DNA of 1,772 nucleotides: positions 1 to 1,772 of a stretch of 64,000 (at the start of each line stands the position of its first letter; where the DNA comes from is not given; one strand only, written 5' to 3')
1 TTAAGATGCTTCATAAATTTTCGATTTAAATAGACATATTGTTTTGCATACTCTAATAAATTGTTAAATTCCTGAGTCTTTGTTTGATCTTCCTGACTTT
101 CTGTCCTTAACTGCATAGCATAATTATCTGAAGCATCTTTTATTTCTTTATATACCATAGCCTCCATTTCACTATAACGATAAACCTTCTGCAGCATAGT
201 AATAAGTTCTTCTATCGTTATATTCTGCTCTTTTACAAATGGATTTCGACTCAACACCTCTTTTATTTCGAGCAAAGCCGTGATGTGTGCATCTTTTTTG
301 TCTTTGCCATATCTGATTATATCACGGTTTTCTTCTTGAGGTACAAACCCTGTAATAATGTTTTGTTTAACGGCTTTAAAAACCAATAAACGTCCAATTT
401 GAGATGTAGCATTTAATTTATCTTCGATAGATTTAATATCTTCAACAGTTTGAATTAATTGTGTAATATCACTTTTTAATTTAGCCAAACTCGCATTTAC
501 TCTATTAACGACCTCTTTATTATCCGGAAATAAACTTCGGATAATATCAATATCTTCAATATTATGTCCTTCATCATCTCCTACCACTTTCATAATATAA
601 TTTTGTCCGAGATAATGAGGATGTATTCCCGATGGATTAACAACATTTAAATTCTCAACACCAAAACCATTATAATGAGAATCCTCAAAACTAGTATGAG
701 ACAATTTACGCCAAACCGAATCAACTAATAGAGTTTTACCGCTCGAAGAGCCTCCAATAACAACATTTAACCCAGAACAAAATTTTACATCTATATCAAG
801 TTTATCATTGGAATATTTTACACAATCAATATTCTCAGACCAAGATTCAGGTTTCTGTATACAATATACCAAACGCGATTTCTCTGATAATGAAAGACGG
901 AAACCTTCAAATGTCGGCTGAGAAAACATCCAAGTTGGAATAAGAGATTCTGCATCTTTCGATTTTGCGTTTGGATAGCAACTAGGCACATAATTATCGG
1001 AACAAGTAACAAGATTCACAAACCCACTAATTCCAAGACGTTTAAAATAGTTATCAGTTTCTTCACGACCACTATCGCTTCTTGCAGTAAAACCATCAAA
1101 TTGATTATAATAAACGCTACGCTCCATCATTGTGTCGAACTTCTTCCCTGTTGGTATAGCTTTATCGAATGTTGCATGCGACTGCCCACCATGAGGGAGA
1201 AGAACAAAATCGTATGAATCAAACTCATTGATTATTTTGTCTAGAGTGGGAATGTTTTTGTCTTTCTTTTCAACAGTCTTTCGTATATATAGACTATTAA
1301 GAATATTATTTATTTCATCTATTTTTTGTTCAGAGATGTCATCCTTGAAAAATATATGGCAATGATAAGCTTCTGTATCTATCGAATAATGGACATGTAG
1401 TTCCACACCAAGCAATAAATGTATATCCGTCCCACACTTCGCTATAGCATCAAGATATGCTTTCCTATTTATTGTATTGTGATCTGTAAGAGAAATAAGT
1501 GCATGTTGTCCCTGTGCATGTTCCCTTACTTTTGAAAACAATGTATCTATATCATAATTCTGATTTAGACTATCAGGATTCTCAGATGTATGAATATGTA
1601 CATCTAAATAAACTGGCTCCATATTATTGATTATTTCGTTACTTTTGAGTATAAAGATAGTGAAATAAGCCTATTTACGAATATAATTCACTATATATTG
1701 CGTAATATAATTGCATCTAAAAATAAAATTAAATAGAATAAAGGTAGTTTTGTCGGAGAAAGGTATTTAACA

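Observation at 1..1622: Unlisted 540-codon ORF at the left edge: PHP + P-loop/coiled-coil ATPase, a Ppl-like defence candidate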

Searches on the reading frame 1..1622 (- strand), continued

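Call 13: find_encoding_contigs(protein=P0002, flank=10000, max_places=6)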
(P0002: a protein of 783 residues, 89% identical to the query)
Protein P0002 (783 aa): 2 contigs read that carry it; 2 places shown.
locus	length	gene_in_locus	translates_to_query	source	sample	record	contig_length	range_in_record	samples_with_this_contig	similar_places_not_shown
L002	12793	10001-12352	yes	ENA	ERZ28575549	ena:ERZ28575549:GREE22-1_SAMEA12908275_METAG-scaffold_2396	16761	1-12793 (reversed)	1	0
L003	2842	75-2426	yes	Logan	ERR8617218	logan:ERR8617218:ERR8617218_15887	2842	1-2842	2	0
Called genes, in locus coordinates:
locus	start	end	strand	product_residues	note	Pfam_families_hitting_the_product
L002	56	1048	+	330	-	PF02899:Phage_int_SAM_1 (faint), PF13495:Phage_int_SAM_4, PF00589:Phage_integrase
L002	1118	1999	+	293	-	PF02498:Bro-N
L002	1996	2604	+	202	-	PF01420:Methylase_S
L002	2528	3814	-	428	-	PF01420:Methylase_S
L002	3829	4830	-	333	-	PF13310:Virulence_RhuM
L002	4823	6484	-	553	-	PF02384:N6_Mtase, PF07669:Eco57I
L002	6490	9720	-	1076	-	PF04313:HSDR_N, PF00270:DEAD (faint), PF04851:ResIII, PF18766:SWI2_SNF2, PF22679:T1R_D3-like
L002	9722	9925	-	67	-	PF12844:HTH_19 (weak), PF13443:HTH_26, PF01381:HTH_3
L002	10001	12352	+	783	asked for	-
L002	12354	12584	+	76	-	-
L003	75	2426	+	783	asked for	-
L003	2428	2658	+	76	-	-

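Call 14: find_encoding_contigs(protein=P0081, flank=10000, max_places=6)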
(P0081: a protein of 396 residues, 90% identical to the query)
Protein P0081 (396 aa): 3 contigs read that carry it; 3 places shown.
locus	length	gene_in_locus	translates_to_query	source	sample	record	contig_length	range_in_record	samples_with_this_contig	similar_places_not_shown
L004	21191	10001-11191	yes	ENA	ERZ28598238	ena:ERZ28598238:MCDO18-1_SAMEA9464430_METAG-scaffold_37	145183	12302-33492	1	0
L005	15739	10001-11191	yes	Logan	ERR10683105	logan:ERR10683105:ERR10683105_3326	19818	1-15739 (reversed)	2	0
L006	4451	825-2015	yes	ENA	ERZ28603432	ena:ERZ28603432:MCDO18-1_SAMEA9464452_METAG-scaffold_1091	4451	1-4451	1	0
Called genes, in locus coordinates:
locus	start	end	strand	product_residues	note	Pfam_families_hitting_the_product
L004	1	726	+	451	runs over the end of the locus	PF00589:Phage_integrase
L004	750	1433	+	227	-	-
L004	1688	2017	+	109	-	-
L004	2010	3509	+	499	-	PF13148:DUF3987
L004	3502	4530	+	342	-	PF21957:Zn_ribbon_16, PF19898:DUF6371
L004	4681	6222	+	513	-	PF01076:Mob_Pre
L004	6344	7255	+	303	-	PF02086:MethyltransfD12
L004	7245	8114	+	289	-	PF04556:DpnII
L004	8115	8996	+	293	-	PF01555:N6_N4_Mtase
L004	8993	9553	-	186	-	-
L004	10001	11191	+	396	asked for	-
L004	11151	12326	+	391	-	-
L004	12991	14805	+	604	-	PF03235:GmrSD_N, PF07510:GmrSD_C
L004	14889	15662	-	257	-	PF13489:Methyltransf_23, PF08241:Methyltransf_11, PF08242:Methyltransf_12, PF13649:Methyltransf_25, PF13847:Methyltransf_31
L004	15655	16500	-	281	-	PF13509:S1_2, PF17783:WHD_CvfB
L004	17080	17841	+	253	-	PF00795:CN_hydrolase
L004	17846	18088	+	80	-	-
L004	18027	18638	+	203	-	-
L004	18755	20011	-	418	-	PF00365:PFK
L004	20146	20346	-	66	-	PF00313:CSD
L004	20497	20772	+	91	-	-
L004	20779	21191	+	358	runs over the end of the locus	PF04055:Radical_SAM, PF13186:SPASM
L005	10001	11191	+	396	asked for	-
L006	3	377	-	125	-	?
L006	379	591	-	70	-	PF13560:HTH_31 (weak), PF12844:HTH_19, PF01381:HTH_3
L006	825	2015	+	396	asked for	-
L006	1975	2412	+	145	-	-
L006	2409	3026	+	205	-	-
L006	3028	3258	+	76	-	-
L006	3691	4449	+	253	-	?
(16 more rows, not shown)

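Call 17: find_related_loci(query=window:1-1622:-, collection=genome_contigs, flank=10000)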
Query window:1-1622:- (540 aa) in genome_contigs; peptide patterns used: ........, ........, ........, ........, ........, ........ (x = any residue, [..] = any of these).
34 stretches matched a pattern; 10 encode a relative of the query (tblastn E <= 1e-3); 9 distinct loci.
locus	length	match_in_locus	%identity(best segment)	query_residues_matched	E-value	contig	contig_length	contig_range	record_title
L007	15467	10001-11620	89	1-540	0e+0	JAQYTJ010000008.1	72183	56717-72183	MAG: Bacteroidales bacterium isolate SUG2176 k141_58531, whole genome shotgun sequence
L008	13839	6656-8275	90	1-540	0e+0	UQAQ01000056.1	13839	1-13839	uncultured Roseburia sp. isolate UMGS89 genome assembly, contig: NODE_3812_length_13839_cov_6.308458, whole genome shotg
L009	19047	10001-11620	75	1-540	0e+0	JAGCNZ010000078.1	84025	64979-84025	MAG: Bacteroidaceae bacterium isolate RGIG9965 Yak_Reticulum-2__c581099, whole genome shotgun sequence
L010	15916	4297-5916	89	1-540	0e+0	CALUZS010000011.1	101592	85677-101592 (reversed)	MAG: uncultured Parabacteroides sp. isolate BRZ_QR__bin46 genome assembly, contig: BRZ_QR__NODE_120_length_101592_cov_10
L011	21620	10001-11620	70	1-540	0e+0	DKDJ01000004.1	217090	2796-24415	MAG TPA_asm: Bacteroidales bacterium UBA6851 UBA6851_contig_33, whole genome shotgun sequence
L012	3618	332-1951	68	1-540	0e+0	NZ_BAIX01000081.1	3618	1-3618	Hoylesella enoeca JCM 12259, whole genome shotgun sequence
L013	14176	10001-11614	68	1-540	0e+0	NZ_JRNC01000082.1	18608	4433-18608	Prevotella sp. S7-1-8 contig082, whole genome shotgun sequence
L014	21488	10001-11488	68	45-540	0e+0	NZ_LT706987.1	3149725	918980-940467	Prevotella ihumii strain Marseille-P3385T, whole genome shotgun sequence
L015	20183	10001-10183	35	163-228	6e-4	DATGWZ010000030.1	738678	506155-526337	MAG TPA_asm: Saprospiraceae bacterium isolate SMAG_U10595 k141_223631, whole genome shotgun sequence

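Call 45: search_protein_families(library=pfam, proteins=[L001:3588-4124:-, L001:7234-9087:-], max_evalue=0.01)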
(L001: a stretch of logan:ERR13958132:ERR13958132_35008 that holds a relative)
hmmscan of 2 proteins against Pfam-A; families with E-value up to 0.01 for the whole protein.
L001:3588-4124:- (178 aa): 0 families

L001:7234-9087:- (617 aa): 0 families

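Call 46: search_protein_families(library=padloc, proteins=[L001:3588-4124:-, L001:7234-9087:-], max_evalue=0.01)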
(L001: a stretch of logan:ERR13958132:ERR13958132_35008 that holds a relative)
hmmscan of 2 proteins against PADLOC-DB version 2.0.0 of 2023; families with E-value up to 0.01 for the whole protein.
L001:3588-4124:- (178 aa): 0 families

L001:7234-9087:- (617 aa): 0 families

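Call 48: search_protein_representatives(alignment_id=A1)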
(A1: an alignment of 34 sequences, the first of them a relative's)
Query: 34 sequences, 774 profile positions. Proteins with E-value up to 0.001 (for the whole library): 6255; up to 1e-10: 4196; up to 1e-30: 133. The best 150 are listed.
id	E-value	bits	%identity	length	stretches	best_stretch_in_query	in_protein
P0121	1.3e-277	939.8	-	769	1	1-773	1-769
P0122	2.0e-272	922.7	-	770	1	1-774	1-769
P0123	1.0e-268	910.4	-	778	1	1-773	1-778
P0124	6.5e-263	891.2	-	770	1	1-772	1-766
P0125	7.2e-261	884.4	-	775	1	1-774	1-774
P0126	2.8e-259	879.2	-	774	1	1-774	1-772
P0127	1.4e-258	876.9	-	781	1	2-774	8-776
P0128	3.8e-256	868.8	-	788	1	1-772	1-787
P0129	3.0e-246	836.1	-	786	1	1-773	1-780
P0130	7.2e-246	834.8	-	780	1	1-771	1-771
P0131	9.9e-246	834.4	-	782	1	1-772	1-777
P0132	1.8e-240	817.0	-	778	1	1-774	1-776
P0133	1.3e-225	767.9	-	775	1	1-774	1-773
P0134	1.1e-224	764.8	-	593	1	1-595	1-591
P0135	2.8e-220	750.2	-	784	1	1-772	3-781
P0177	1.8e-47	178.7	-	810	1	6-773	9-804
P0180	1.2e-45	172.7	-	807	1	5-771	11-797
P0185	4.7e-43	164.2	-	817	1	6-773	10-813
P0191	3.2e-41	158.1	-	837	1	6-772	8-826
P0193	2.4e-40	155.2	-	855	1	7-769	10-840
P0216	4.4e-36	141.1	-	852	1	5-771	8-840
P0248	4.3e-31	124.6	-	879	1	6-769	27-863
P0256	1.5e-30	122.8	-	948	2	527-767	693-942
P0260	5.4e-30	121.0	-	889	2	231-770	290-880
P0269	1.7e-29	119.3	-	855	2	636-770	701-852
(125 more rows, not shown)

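Call 49: search_protein_families(library=ncbifam, proteins=[P0177, P0180, P0185, P0191, P0193, P0216, P0248, P0256, P0260, P0269], max_evalue=0.00001)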
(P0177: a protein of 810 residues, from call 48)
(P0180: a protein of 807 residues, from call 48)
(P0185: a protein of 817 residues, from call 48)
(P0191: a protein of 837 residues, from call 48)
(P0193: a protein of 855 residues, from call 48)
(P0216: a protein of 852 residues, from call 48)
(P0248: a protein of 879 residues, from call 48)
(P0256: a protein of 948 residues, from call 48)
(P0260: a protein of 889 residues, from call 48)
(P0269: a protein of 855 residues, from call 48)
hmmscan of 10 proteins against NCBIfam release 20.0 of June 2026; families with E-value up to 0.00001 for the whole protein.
P0177 (810 aa): 3 families
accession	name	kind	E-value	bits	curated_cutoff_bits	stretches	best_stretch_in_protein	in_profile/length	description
NF045780.1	TrlF_fam_ATP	equivalog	2.1e-83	281.6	350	2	3-394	2-415/944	TrlF family AAA-like ATPase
NF045781.1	Spaf1101_AAA_ATP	equivalog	4.1e-34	118.1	475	2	698-799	732-833/836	Spaf_1101 family AAA-like ATPase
NF042955.1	Ppl_antiphage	equivalog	1.5e-27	96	1000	1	679-794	764-878/882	anti-phage protein Ppl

P0180 (807 aa): 3 families
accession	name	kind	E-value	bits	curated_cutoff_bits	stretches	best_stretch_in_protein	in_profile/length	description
NF045780.1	TrlF_fam_ATP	equivalog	9.1e-81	272.9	350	2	5-645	1-712/944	TrlF family AAA-like ATPase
NF045781.1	Spaf1101_AAA_ATP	equivalog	2.3e-26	92.5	475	2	700-794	738-833/836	Spaf_1101 family AAA-like ATPase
NF042955.1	Ppl_antiphage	equivalog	2.6e-17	62.1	1000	1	675-791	764-880/882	anti-phage protein Ppl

P0185 (817 aa): 3 families
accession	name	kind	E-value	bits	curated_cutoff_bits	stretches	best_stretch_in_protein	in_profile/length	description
NF045780.1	TrlF_fam_ATP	equivalog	4.6e-67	227.5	350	2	4-561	2-609/944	TrlF family AAA-like ATPase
NF045781.1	Spaf1101_AAA_ATP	equivalog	3.6e-28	98.5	475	2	706-808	733-833/836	Spaf_1101 family AAA-like ATPase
NF042955.1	Ppl_antiphage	equivalog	7.5e-24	83.7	1000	2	686-804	764-879/882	anti-phage protein Ppl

P0191 (837 aa): 3 families
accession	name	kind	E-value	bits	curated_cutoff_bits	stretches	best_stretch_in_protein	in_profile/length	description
NF045780.1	TrlF_fam_ATP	equivalog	5.5e-82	276.9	350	2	356-822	470-944/944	TrlF family AAA-like ATPase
NF045781.1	Spaf1101_AAA_ATP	equivalog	3.8e-34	118.2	475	2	702-822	712-833/836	Spaf_1101 family AAA-like ATPase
NF042955.1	Ppl_antiphage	equivalog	2.6e-30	105.1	1000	2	541-819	598-880/882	anti-phage protein Ppl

P0193 (855 aa): 3 families
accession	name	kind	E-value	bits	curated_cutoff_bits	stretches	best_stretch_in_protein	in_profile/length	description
NF045780.1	TrlF_fam_ATP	equivalog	8.6e-87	292.8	350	2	436-838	534-943/944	TrlF family AAA-like ATPase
NF045781.1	Spaf1101_AAA_ATP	equivalog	7.8e-33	113.9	475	1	25-839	87-833/836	Spaf_1101 family AAA-like ATPase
NF042955.1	Ppl_antiphage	equivalog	4.9e-26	91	1000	2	716-837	764-881/882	anti-phage protein Ppl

P0216 (852 aa): 3 families
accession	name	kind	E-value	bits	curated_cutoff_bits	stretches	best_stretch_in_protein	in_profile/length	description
NF045780.1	TrlF_fam_ATP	equivalog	7e-76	256.7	350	2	435-836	532-943/944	TrlF family AAA-like ATPase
NF045781.1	Spaf1101_AAA_ATP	equivalog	3.4e-27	95.3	475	1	105-837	153-833/836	Spaf_1101 family AAA-like ATPase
NF042955.1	Ppl_antiphage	equivalog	1.2e-26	93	1000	2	707-835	759-881/882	anti-phage protein Ppl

P0248 (879 aa): 3 families
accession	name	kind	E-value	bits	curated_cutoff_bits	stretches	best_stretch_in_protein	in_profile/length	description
NF045780.1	TrlF_fam_ATP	equivalog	2.1e-79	268.4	350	2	388-862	458-944/944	TrlF family AAA-like ATPase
NF045781.1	Spaf1101_AAA_ATP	equivalog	7.1e-28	97.5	475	1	126-863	153-834/836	Spaf_1101 family AAA-like ATPase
NF042955.1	Ppl_antiphage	equivalog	1e-24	86.6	1000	2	740-860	763-881/882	anti-phage protein Ppl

P0256 (948 aa): 5 families
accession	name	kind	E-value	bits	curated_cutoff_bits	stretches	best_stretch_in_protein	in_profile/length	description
NF045780.1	TrlF_fam_ATP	equivalog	9.7e-185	617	350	1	5-943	1-944/944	TrlF family AAA-like ATPase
NF045781.1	Spaf1101_AAA_ATP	equivalog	4.8e-41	141.1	475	2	623-942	508-832/836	Spaf_1101 family AAA-like ATPase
NF042955.1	Ppl_antiphage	equivalog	1.8e-37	128.8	1000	2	818-938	761-878/882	anti-phage protein Ppl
TIGR03608.1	L_ocin_972_ABC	subfamily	2.5e-06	27.1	254.85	0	818-893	129-202/206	putative bacteriocin export ABC transporter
NF038032.1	CehA_McbA_metalo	domain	8.4e-06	25.4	80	0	9-187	2-149/315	CehA/McbA family metallohydrolase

P0260 (889 aa): 3 families
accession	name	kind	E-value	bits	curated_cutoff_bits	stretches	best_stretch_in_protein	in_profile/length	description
NF045780.1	TrlF_fam_ATP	equivalog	1.3e-64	219.4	350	2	421-878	504-944/944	TrlF family AAA-like ATPase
NF045781.1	Spaf1101_AAA_ATP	equivalog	5.4e-29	101.2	475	1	43-875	108-830/836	Spaf_1101 family AAA-like ATPase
NF042955.1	Ppl_antiphage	equivalog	1.3e-20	73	1000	1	738-834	758-853/882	anti-phage protein Ppl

P0269 (855 aa): 4 families
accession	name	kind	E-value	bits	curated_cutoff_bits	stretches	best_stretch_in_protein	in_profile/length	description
NF045780.1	TrlF_fam_ATP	equivalog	3.9e-162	542.2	350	1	5-850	1-944/944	TrlF family AAA-like ATPase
NF045781.1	Spaf1101_AAA_ATP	equivalog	9.3e-47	160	475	2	708-790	709-794/836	Spaf_1101 family AAA-like ATPase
NF042955.1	Ppl_antiphage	equivalog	7.7e-34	116.8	1000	2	6-350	1-350/882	anti-phage protein Ppl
TIGR03608.1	L_ocin_972_ABC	subfamily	2.3e-06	27.3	254.85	0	702-779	126-201/206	putative bacteriocin export ABC transporter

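Call 50: predict_structure(alignment_id=A1)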
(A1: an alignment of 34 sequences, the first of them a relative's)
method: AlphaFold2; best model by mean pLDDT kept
length: 774 residues; sequences in the alignment: 34
mean_pLDDT: 75.7   pTM: 0.46
mean pLDDT of the five models: 75.7, 75.3, 74.5, 74.5, 73.2
residues with pLDDT >= 90: 151; 70-90: 414; 50-70: 124; < 50: 85
segments of 3 or more residues with pLDDT < 50: 1-4, 6-8, 145-151, 164-189, 196-228, 246-249, 259-262
pLDDT, mean of each block of 10 residues (from residue 1): 46 73 83 75 83 91 86 86 81 90 94 87 88 85 51 66 42 32 43 47 36 40 45 67 53 52 77 93 87 81 88 85 83 75 69 68 73 84 94 94 75 62 69 76 90 83 71 89 84 83 69 76 88 93 86 74 78 91 90 92 85 90 87 81 80 79 70 67 70 76 77 84 89 89 85 66 71 48
secondary structure, 60 per line:
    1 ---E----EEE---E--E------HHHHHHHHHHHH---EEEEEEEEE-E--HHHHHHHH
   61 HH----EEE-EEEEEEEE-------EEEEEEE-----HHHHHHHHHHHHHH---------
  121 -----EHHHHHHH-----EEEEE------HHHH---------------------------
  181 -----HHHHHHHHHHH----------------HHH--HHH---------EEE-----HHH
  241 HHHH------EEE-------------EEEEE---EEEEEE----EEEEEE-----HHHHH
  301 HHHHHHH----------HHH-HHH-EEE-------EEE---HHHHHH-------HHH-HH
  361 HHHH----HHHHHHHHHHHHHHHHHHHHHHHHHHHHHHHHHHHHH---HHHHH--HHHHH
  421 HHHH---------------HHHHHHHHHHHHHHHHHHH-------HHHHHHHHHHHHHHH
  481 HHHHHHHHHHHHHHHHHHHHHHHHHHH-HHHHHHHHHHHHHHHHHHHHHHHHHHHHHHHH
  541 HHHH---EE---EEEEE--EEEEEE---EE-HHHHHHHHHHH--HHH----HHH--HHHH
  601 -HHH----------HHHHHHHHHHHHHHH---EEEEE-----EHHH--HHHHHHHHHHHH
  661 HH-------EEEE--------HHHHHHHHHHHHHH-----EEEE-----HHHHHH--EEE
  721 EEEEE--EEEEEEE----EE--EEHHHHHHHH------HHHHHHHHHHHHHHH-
elements in order (helices of 4 or more, strands of 3 or more residues): E9-11 H25-36 E40-48 H53-62 E67-69 E71-78 E86-92 H98-111 H127-133 E139-143 H150-153 H186-196 E230-232 H238-244 E251-253 E267-271 E275-280 E285-290 H296-307 E326-328 E336-338 H342-347 H359-364 H369-405 H409-413 H416-424 H440-458 H466-507 H509-544 E553-557 E560-565 H572-582 H597-600 H615-629 E633-637 H649-662 E670-673 H682-695 E701-704 H710-715 E718-725 E728-734 H745-752 H759-773
